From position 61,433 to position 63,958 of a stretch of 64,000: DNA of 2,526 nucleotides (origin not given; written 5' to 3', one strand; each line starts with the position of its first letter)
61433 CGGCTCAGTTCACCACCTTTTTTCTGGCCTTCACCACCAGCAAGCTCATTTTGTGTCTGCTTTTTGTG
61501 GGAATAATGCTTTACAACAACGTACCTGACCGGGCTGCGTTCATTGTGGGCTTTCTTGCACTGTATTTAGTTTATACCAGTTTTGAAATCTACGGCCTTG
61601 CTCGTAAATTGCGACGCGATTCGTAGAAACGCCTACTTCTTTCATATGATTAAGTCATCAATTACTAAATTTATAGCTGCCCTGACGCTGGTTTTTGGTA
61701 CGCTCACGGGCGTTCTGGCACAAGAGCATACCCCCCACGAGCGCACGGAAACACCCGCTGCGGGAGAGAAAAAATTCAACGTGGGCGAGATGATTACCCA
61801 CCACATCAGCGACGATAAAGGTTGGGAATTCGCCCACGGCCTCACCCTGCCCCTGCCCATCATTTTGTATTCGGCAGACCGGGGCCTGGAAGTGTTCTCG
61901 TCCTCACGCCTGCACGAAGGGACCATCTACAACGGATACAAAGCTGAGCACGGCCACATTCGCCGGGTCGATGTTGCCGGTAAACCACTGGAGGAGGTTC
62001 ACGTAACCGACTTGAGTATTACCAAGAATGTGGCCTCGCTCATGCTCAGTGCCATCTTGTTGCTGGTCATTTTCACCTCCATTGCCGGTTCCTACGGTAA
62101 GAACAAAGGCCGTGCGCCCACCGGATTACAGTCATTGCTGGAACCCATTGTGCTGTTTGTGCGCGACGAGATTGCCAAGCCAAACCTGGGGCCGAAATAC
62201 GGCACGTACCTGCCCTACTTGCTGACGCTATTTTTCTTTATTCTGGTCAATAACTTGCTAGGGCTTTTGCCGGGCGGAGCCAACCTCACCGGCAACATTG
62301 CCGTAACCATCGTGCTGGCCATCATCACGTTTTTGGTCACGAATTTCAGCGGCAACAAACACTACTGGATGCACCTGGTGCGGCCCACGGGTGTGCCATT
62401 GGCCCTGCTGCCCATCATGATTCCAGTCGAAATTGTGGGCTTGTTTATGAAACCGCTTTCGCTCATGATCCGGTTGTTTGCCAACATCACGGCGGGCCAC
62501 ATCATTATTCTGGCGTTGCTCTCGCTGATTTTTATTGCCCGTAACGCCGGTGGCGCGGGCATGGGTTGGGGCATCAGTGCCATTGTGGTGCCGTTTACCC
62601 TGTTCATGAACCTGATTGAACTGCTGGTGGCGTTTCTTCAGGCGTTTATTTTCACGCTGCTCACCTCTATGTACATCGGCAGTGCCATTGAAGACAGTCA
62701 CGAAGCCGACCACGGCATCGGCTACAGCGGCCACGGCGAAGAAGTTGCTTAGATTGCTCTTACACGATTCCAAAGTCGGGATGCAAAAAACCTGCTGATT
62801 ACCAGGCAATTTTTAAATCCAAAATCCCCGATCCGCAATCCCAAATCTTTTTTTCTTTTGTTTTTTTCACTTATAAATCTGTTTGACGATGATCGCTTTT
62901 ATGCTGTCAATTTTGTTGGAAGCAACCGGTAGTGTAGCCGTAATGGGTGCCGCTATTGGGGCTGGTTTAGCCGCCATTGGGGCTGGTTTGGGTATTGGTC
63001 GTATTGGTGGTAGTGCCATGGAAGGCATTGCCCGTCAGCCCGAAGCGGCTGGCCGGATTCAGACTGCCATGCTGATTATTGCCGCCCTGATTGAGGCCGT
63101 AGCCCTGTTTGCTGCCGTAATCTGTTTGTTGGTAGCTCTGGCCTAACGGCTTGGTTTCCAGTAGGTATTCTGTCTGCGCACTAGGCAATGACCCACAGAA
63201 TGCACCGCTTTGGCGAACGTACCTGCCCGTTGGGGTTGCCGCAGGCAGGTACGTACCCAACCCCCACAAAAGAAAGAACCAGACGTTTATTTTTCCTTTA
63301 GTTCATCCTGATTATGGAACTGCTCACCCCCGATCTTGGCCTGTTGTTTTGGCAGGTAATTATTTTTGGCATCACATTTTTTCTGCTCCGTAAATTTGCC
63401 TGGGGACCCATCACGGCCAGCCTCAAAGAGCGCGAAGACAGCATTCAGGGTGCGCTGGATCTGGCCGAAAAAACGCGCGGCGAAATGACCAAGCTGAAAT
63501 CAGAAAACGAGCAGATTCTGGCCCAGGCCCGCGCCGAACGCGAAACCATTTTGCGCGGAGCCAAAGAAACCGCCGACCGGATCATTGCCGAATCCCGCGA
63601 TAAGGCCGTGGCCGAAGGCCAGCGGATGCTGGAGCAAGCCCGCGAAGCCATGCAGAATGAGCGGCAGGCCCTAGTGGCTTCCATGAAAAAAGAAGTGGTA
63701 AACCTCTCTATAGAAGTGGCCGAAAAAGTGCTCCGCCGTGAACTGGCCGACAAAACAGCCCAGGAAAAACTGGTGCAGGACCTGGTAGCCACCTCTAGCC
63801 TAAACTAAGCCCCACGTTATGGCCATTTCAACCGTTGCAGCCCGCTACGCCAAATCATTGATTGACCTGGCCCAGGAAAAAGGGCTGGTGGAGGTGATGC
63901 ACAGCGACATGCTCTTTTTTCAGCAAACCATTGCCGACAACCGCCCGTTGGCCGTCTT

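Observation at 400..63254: Window-wide ~100-fold over-represented 9-mer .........: candidate DNA-uptake-sequence or HIP1-like system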

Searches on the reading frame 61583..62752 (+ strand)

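Call 9: search_protein_families(library=pfam, proteins=[window:61583-62752:+])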
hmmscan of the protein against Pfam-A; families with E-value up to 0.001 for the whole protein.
window:61583-62752:+ (389 aa): 1 family
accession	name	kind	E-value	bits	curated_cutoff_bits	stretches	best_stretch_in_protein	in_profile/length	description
PF00119.25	ATP-synt_A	-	2.7e-61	207.6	33.9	1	154-365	4-216/217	ATP synthase A chain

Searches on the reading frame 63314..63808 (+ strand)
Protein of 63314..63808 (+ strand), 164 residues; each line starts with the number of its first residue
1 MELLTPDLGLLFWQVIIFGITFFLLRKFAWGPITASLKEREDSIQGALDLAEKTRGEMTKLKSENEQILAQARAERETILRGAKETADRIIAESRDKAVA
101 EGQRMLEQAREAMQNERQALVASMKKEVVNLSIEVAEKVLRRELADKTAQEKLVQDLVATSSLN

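Call 25: search_protein_families(library=pfam, proteins=[window:63314-63808:+])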
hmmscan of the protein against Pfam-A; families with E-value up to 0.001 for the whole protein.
window:63314-63808:+ (164 aa): 2 families
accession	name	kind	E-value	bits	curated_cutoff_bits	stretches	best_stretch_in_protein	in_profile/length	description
PF00430.23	ATP-synt_B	-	2.3e-25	89.7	28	1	11-140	2-131/132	ATP synthase B/B' CF(0)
PF02108.21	FliH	-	0.00035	20.9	24.1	1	103-149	4-50/128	Flagellar assembly protein FliH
